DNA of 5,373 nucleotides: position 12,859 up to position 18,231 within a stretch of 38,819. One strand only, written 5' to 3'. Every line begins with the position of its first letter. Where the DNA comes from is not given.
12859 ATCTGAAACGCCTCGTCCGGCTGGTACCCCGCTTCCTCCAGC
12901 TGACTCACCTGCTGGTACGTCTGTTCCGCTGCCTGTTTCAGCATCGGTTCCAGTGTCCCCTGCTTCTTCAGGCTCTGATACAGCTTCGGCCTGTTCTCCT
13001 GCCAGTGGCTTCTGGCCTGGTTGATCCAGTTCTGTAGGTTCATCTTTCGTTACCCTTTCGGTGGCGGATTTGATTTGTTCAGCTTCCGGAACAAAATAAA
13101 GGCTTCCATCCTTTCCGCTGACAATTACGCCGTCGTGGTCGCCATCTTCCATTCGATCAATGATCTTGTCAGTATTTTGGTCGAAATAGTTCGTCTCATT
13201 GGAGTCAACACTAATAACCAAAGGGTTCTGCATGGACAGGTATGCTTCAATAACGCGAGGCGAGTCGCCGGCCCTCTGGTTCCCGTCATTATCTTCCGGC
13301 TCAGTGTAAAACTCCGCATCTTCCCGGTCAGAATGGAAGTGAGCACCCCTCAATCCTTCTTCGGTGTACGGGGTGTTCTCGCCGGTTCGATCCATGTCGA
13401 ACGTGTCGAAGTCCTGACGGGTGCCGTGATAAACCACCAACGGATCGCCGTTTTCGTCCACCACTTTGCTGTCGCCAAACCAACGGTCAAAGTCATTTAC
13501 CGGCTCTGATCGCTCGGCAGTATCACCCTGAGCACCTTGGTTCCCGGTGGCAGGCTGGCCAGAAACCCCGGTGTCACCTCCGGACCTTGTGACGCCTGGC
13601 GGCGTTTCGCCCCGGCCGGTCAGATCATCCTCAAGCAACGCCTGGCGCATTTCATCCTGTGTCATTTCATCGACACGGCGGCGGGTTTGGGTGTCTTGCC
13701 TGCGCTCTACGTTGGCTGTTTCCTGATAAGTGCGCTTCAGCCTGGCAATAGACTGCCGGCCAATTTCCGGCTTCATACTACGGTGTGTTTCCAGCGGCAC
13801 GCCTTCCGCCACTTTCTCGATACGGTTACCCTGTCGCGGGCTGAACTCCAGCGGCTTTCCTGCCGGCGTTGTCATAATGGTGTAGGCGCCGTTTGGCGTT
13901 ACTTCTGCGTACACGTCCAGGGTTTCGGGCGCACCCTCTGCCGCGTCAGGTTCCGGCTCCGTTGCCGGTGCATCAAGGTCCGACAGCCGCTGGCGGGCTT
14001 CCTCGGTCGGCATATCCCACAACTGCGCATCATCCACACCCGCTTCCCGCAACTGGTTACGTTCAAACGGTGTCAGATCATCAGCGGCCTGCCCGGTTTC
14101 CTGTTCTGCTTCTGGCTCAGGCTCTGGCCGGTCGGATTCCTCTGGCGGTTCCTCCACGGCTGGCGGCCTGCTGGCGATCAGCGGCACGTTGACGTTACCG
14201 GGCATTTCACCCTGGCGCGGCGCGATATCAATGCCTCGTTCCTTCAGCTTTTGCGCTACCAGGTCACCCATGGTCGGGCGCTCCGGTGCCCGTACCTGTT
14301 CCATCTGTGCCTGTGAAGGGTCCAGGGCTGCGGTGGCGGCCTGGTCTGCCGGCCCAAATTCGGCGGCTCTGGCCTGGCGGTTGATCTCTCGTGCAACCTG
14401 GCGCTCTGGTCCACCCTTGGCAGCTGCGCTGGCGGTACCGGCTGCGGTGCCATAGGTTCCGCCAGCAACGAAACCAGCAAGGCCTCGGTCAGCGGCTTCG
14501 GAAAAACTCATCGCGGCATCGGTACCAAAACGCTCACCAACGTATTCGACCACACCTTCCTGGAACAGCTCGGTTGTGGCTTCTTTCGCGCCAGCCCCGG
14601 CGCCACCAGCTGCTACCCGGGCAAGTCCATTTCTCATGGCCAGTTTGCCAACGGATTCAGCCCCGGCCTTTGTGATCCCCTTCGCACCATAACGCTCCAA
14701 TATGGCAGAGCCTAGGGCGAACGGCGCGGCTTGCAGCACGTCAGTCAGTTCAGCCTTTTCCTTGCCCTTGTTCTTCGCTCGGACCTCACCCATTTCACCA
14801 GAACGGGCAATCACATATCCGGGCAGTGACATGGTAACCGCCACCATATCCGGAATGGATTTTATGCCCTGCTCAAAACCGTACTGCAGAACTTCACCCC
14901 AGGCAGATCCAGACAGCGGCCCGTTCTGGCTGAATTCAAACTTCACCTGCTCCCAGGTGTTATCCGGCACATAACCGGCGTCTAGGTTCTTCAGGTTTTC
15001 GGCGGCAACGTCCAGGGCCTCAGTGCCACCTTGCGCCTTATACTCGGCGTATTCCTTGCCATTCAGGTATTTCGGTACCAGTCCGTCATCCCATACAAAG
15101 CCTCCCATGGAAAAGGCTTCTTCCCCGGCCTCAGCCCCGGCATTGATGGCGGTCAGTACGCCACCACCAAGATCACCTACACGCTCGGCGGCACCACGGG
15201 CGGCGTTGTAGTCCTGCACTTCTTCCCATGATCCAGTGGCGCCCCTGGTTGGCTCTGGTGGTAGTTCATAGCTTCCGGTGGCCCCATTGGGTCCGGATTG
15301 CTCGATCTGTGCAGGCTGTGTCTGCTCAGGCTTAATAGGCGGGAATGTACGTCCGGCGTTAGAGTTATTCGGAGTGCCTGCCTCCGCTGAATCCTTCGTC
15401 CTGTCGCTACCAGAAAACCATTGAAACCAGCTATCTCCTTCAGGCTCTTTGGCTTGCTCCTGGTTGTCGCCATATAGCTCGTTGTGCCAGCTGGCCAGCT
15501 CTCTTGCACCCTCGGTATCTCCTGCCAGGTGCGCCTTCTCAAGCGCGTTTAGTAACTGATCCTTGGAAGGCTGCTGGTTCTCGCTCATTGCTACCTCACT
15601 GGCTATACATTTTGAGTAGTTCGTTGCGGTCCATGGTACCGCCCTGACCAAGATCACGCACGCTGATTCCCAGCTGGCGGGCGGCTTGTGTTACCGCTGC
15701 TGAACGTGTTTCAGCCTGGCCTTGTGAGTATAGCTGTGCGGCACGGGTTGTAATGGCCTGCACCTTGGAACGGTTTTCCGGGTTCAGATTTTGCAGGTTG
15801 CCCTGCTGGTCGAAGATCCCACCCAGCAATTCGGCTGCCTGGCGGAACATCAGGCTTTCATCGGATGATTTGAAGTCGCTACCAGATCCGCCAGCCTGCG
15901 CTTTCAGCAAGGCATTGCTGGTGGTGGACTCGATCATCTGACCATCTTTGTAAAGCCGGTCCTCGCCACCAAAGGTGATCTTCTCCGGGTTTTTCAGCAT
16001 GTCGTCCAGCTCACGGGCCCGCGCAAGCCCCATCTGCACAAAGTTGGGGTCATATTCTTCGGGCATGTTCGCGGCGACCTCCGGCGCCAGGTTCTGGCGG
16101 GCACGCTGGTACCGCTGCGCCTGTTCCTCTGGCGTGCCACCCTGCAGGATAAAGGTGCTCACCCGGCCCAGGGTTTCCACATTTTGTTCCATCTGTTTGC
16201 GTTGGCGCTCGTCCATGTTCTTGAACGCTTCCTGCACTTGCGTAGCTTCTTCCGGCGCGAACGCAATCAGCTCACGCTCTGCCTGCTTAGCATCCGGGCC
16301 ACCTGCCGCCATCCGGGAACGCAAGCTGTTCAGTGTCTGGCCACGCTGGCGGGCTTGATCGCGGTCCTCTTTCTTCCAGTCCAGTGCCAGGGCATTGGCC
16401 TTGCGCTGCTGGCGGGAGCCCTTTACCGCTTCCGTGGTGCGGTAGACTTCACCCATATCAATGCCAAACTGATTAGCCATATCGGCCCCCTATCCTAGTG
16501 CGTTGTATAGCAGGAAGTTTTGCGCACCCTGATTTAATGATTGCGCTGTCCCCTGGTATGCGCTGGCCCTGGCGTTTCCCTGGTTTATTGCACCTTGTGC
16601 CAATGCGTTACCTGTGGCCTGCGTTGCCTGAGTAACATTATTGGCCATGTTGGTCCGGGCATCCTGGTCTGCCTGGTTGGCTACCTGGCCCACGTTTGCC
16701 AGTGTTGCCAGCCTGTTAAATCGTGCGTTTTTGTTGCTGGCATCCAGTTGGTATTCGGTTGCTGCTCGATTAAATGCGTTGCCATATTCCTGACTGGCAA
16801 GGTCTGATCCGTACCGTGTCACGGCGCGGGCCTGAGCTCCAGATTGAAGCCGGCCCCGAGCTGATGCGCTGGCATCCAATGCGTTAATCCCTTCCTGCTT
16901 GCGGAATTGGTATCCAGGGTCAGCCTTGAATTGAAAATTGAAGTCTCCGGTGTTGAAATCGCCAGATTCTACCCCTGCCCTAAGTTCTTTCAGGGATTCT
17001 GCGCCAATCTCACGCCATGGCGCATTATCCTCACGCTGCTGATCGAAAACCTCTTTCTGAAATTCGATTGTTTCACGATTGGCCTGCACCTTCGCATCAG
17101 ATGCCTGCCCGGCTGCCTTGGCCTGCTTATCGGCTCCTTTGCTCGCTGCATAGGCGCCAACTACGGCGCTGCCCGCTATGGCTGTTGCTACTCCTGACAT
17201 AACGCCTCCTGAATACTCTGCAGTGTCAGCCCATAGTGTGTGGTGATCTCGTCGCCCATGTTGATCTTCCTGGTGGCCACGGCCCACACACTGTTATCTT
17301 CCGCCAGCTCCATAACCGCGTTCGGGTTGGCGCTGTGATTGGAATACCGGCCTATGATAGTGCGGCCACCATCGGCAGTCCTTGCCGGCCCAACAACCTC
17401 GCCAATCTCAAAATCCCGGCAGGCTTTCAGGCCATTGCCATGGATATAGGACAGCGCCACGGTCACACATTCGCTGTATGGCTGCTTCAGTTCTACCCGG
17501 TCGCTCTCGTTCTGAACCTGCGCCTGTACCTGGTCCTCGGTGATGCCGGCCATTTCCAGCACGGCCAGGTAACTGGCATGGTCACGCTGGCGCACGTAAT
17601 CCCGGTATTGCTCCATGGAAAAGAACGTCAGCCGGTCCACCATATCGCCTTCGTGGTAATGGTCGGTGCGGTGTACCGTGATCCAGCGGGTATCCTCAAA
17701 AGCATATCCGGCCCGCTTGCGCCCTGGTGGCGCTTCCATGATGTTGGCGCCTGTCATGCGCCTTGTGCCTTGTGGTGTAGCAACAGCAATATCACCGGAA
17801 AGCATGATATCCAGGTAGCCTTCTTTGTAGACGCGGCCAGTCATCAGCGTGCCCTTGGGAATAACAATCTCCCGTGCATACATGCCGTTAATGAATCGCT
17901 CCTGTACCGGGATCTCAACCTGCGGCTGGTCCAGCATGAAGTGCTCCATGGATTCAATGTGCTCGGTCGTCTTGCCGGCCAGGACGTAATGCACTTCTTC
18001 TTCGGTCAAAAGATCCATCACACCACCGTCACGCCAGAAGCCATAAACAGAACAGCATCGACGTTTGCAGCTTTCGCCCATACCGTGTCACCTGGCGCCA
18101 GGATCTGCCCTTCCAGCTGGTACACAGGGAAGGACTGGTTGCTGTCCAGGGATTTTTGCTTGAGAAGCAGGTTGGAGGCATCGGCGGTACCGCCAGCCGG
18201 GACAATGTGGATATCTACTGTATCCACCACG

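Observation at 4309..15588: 3759-aa polyvalent protein (ART-like + N6-MTase + SF2 helicase + HExxH peptidase) encoded in the virion module: candidate injected counter-defence effector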

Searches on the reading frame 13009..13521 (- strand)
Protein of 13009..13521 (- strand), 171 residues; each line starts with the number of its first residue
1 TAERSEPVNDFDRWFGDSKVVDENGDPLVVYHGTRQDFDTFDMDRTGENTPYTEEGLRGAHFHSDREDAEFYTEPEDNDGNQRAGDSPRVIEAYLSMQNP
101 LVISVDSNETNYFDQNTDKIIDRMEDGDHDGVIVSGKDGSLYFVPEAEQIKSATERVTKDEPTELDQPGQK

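Call 60: find_homologous_proteins(query=window:13009-13521:-, max_evalue=0.001)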
Query window:13009-13521:- (171 aa): 11 proteins with E <= 0.001 among 38 candidates.
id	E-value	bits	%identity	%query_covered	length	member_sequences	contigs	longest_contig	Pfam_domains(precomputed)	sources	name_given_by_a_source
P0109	2.7e-19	88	37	90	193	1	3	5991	PF18760.8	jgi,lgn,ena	-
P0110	1.0e-11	63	37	85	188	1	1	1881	PF18760.8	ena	-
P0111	1.4e-11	63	46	53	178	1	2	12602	PF18760.8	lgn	-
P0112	3.4e-11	61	37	73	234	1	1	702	PF18760.8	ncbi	ncbi:MAG: hypothetical protein ACKO96_08885, partial [Flammeovirgaceae bacterium]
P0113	1.1e-9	57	38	82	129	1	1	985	PF18760.8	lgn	-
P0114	1.1e-8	53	55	36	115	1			PF18760.8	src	-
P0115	1.2e-8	53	38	73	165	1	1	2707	PF18760.8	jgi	jgi:ADP-Ribosyltransferase in polyvalent proteins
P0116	3.9e-8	52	45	53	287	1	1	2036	PF18760.8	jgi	-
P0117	5.3e-8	51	48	52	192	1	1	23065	PF18760.8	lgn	-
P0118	1.6e-7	49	36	83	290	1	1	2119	PF18760.8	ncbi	-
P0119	2.0e-5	43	36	65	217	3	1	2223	PF18760.8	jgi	-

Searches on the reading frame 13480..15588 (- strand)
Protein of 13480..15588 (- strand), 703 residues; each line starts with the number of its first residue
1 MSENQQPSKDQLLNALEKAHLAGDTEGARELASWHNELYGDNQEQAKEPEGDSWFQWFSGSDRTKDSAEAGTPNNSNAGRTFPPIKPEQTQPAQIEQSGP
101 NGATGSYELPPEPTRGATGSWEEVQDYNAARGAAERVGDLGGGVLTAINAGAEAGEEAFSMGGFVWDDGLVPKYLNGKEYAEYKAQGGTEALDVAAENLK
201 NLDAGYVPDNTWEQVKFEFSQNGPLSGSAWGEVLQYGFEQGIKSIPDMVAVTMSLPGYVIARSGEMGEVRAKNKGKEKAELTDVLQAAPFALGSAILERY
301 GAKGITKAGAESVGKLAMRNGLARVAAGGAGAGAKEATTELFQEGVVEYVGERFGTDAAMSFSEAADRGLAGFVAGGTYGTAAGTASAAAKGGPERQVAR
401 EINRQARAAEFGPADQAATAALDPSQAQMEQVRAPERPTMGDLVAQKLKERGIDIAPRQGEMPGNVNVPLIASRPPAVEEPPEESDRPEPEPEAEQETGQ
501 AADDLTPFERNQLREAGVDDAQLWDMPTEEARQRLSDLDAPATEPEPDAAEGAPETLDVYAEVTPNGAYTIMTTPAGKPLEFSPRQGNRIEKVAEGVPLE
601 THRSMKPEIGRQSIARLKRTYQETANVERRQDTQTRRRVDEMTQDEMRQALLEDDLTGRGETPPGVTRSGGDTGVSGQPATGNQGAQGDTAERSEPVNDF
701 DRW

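Call 23: search_dna_similar(query=window:13480-15588:-, collection=phages, mode=protein, max_rows=30, max_evalue=0.001)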
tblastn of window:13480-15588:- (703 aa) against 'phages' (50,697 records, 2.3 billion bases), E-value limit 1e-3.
Records with a match: 20; places in all: 20; records where one place covers at least 80% of the query: 0.
Best place of each record, by identity: 60-80% 2; <60% 18.
By first word of the organism name: Vibrio 14; Thalassomonas 2; Shewanella 2; Pseudomonas 2.
By host as written in the record: Vibrio crassostreae 10; Thalassomonas loyana LMG 22536 2; Shewanella inventionis KX27 2; Vibrio vulnificus 2; Pseudomonas fluorescens SBW25 2; - 1; Vibrio alginolyticus 1.
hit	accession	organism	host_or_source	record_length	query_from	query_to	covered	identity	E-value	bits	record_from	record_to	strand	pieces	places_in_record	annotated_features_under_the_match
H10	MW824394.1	Vibrio phage 41E34.2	Vibrio crassostreae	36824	84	463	54%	44.9%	2e-73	265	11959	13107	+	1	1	putative methyltransferase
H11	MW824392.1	Vibrio phage 34E29.1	Vibrio crassostreae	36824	84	463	54%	44.9%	2e-73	265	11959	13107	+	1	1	hypothetical protein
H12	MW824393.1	Vibrio phage 36E38.1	Vibrio crassostreae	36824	84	463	54%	44.9%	2e-73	265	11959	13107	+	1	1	hypothetical protein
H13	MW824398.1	Vibrio phage 44E38.1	Vibrio crassostreae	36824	84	463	54%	44.9%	2e-73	265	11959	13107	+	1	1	N-6 adenine-specific DNA methylase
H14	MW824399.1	Vibrio phage 44E38.2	Vibrio crassostreae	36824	84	463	54%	44.9%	2e-73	265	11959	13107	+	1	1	hypothetical protein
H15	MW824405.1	Vibrio phage 75E35.1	Vibrio crassostreae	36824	84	463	54%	44.9%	2e-73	265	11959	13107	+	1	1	hypothetical protein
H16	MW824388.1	Vibrio phage 24E30.2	Vibrio crassostreae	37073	84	463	54%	44.9%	2e-73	265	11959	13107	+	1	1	hypothetical protein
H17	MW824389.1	Vibrio phage 24E35.2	Vibrio crassostreae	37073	84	463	54%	44.9%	2e-73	265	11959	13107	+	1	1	hypothetical protein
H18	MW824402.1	Vibrio phage 64E30.1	Vibrio crassostreae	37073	84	463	54%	44.9%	2e-73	265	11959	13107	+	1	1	hypothetical protein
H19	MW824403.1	Vibrio phage 66E30.1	Vibrio crassostreae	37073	84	463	54%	44.9%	2e-73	265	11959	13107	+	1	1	N-6 adenine-specific DNA methylase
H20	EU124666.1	Thalassomonas phage BA3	Thalassomonas loyana LMG 22536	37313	91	437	49%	46.0%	5e-62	231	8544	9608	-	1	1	hypothetical protein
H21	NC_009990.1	Thalassomonas phage BA3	Thalassomonas loyana LMG 22536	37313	91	437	49%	46.0%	5e-62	231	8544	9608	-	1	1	hypothetical protein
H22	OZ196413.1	Vibrio phage D478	Seawater and oysters mix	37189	128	427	43%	51.6%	3e-69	252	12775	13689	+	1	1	hypothetical protein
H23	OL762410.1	Vibrio phage vB_ValP_FGH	Vibrio alginolyticus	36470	128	436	44%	48.9%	4e-67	246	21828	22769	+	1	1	hypothetical protein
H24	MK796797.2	Shewanella phage X14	Shewanella inventionis KX27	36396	128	424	42%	49.8%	6e-66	243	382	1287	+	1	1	DNA methylase subunit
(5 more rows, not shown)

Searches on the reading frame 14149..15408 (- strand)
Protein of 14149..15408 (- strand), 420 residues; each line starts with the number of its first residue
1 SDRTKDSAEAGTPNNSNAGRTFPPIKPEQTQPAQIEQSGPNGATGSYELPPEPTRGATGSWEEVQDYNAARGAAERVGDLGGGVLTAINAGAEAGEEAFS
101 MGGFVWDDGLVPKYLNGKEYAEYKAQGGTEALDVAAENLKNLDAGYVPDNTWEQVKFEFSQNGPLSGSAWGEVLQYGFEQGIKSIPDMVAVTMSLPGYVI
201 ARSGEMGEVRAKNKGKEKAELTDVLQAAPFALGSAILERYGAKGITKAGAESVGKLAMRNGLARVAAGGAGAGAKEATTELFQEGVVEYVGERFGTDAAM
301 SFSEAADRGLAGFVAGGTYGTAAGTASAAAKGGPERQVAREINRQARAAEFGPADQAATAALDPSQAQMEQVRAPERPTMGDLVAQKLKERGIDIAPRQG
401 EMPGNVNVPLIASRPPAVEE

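Call 57: find_homologous_proteins(query=window:14149-15408:-, max_evalue=0.001)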
Query window:14149-15408:- (420 aa): 4 proteins with E <= 0.001 among 8000 candidates.
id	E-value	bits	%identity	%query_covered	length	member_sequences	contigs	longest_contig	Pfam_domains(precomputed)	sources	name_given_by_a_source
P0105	1.0e-90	323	61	58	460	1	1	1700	-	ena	-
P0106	7.4e-72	261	43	82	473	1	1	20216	-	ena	-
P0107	7.4e-65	238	50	57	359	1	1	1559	-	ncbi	-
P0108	2.7e-24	104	61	25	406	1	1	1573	-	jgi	-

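Call 70: search_protein_representatives(protein=window:14149-15408:-)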
Query: 420 residues. Proteins with E-value up to 0.001 (for the whole library): 514; up to 1e-10: 356; up to 1e-30: 84. The best 150 are listed.
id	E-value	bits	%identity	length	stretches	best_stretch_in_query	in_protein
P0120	9.2e-104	364.2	58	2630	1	55-398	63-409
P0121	1.0e-94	334.4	63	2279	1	51-332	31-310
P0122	6.7e-93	328.4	55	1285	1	66-380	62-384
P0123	1.3e-88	314.2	59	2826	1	64-346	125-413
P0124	8.7e-86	305.0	52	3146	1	67-383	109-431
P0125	2.2e-83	297.0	56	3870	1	61-351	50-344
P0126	3.3e-83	296.5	51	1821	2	68-390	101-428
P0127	5.7e-81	289.1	52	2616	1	68-373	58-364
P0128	8.5e-80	285.2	59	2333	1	62-332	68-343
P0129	1.8e-77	277.6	46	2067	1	28-379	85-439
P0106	2.4e-72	260.7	46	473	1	24-375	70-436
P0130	2.7e-72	260.6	49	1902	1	50-357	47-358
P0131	2.0e-69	251.1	52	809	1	66-328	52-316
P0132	2.5e-69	250.8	47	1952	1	68-384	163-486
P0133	2.6e-68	247.4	57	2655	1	65-330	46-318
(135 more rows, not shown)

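Call 72: search_protein_families(library=pfam, alignment_id=A3, max_evalue=0.001)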
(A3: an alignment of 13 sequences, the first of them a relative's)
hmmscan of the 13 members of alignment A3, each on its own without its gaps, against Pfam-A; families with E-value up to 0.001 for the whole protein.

A. member 1, P0120 (2630 aa): 3 families
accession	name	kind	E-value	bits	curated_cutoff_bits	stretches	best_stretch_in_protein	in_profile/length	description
PF18857.6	LPD38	-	1.1e-29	104.4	27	1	2332-2489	1-179/189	Large polyvalent protein associated domain 38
PF18838.6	LPD23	-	3.6e-19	68.7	27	1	943-996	2-55/58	Large polyvalent protein associated domain 23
PF06114.19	Peptidase_M78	-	0.0005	20.3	22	0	1326-1376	6-62/123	IrrE N-terminal-like domain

B. families by the number of members that match (of 13 scanned): 31 families (the first 25 are shown)
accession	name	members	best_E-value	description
PF18857.6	LPD38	8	2.9e-43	Large polyvalent protein associated domain 38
PF04851.21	ResIII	5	2.9e-10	Type III restriction enzyme, res subunit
PF13872.12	AAA_34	4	1.1e-118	P-loop containing NTP hydrolase pore-1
PF13871.12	Helicase_C_4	4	7.7e-87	C-terminal domain on Strawberry notch homologue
PF18823.6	InPase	4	3e-55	Inorganic Pyrophosphatase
PF05175.20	MTS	3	9.3e-07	Methyltransferase small domain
PF00271.37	Helicase_C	3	1.9e-06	Helicase conserved C-terminal domain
PF13489.12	Methyltransf_23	3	2.6e-06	Methyltransferase domain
PF01464.25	SLT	2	5.8e-28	Transglycosylase SLT domain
PF18838.6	LPD23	2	1.7e-19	Large polyvalent protein associated domain 23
PF07669.17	Eco57I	2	7.5e-11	Eco57I restriction-modification methylase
PF02384.22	N6_Mtase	2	7.2e-07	N-6 DNA Methylase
PF00990.26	GGDEF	2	2.2e-06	Diguanylate cyclase, GGDEF domain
PF00270.35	DEAD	2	0.0003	DEAD/DEAH box helicase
PF18858.6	LPD39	1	1.6e-35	Large polyvalent protein associated domain 39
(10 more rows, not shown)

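Call 82: predict_structure(alignment_id=A4)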
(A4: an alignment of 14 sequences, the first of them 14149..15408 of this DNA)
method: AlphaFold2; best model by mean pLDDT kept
length: 420 residues; sequences in the alignment: 14
mean_pLDDT: 49.2   pTM: 0.28
mean pLDDT of the five models: 49.2, 45.0, 44.6, 43.8, 43.6
residues with pLDDT >= 90: 0; 70-90: 51; 50-70: 128; < 50: 241
segments of 3 or more residues with pLDDT < 50: 1-64, 181-193, 240-274, 276-278, 280-300, 305-307, 309-378, 392-420
pLDDT, mean of each block of 10 residues (from residue 1): 29 29 32 33 38 39 52 56 57 58 73 79 81 68 63 60 53 54 46 55 69 81 68 54 33 35 36 45 44 43 52 43 40 37 39 36 39 43 65 42 33 35
secondary structure, 60 per line:
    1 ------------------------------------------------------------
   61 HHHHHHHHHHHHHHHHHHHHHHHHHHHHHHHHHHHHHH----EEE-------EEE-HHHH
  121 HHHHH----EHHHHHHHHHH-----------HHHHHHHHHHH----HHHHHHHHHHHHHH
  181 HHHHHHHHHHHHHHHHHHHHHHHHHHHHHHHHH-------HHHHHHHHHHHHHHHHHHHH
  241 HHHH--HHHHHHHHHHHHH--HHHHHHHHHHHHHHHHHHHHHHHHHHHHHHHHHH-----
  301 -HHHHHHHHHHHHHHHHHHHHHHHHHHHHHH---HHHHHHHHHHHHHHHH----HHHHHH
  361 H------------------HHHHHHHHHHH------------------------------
elements in order: H61-98 E103-105 E113-115 H117-125 H131-140 H152-162 H167-213 H221-244 H247-259 H262-295 H302-331 H335-350 H355-361 H380-390

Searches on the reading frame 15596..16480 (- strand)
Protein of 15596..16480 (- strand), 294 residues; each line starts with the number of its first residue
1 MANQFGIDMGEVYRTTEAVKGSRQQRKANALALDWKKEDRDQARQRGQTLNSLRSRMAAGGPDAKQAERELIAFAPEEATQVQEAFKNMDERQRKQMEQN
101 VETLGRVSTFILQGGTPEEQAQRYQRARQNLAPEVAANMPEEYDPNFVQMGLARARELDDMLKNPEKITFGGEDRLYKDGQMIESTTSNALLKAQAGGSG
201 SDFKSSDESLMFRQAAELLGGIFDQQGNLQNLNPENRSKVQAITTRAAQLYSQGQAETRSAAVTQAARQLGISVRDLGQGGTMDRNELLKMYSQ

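Call 11: search_protein_families(library=phrogs, proteins=[window:15596-16480:-], max_evalue=0.001)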
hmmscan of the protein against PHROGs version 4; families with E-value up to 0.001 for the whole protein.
window:15596-16480:- (294 aa): 1 family
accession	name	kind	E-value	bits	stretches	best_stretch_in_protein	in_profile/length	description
phrog_36852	-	unknown function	1e-103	348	1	1-294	2-305/305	-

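Call 12: search_protein_families(library=pfam, proteins=[window:15596-16480:-], max_evalue=0.01)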
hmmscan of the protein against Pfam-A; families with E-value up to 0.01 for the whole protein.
window:15596-16480:- (294 aa): 0 families

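Call 78: search_protein_families(library=ncbifam, proteins=[window:15596-16480:-], max_evalue=0.001)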
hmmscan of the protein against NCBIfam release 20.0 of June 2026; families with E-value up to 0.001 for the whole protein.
window:15596-16480:- (294 aa): 0 families

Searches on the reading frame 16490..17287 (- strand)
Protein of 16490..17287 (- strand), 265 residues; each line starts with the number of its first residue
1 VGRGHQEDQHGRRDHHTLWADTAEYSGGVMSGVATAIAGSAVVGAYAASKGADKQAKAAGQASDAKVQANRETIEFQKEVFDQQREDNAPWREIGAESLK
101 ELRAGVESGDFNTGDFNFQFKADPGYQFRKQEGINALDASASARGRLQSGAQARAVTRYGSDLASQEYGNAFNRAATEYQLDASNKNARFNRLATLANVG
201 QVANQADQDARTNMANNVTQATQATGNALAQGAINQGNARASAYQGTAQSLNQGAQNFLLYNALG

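Call 11: search_protein_families(library=phrogs, proteins=[window:16490-17287:-], max_evalue=0.001)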
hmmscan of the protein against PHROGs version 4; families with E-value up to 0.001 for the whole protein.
window:16490-17287:- (265 aa): 2 families
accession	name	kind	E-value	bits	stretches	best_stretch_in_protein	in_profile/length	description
phrog_598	-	DNA, RNA and nucleotide metabolism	3.5e-47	162.1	1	35-257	3-207/240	DNA ejection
phrog_21132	-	DNA, RNA and nucleotide metabolism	3.2e-05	24.9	1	30-82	1-53/202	DNA ejection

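Call 12: search_protein_families(library=pfam, proteins=[window:16490-17287:-], max_evalue=0.01)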
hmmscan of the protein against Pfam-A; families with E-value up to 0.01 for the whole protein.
window:16490-17287:- (265 aa): 0 families

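Call 78: search_protein_families(library=ncbifam, proteins=[window:16490-17287:-], max_evalue=0.001)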
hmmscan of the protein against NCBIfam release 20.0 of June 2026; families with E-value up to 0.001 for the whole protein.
window:16490-17287:- (265 aa): 0 families

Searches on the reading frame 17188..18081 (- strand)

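Call 11: search_protein_families(library=phrogs, proteins=[window:17188-18081:-], max_evalue=0.001)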
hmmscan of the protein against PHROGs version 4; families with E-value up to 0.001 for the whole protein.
window:17188-18081:- (297 aa): 3 families
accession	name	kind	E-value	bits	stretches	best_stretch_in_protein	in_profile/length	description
phrog_34170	-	unknown function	1.3e-59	203.1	1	37-296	15-290/296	-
phrog_24280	-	tail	1.7e-42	145.8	1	27-161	17-151/169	tail fiber adhesin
phrog_12032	-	tail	3.2e-35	121.9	1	27-158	8-140/160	short tail fiber protein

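Call 12: search_protein_families(library=pfam, proteins=[window:17188-18081:-], max_evalue=0.01)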
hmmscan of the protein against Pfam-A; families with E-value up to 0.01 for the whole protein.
window:17188-18081:- (297 aa): 1 family
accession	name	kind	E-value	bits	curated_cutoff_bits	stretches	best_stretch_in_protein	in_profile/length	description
PF00856.33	SET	-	1.6e-08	35.3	22.4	1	230-284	62-105/105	SET domain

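Call 78: search_protein_families(library=ncbifam, proteins=[window:17188-18081:-], max_evalue=0.001)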
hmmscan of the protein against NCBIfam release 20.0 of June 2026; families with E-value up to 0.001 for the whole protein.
window:17188-18081:- (297 aa): 0 families
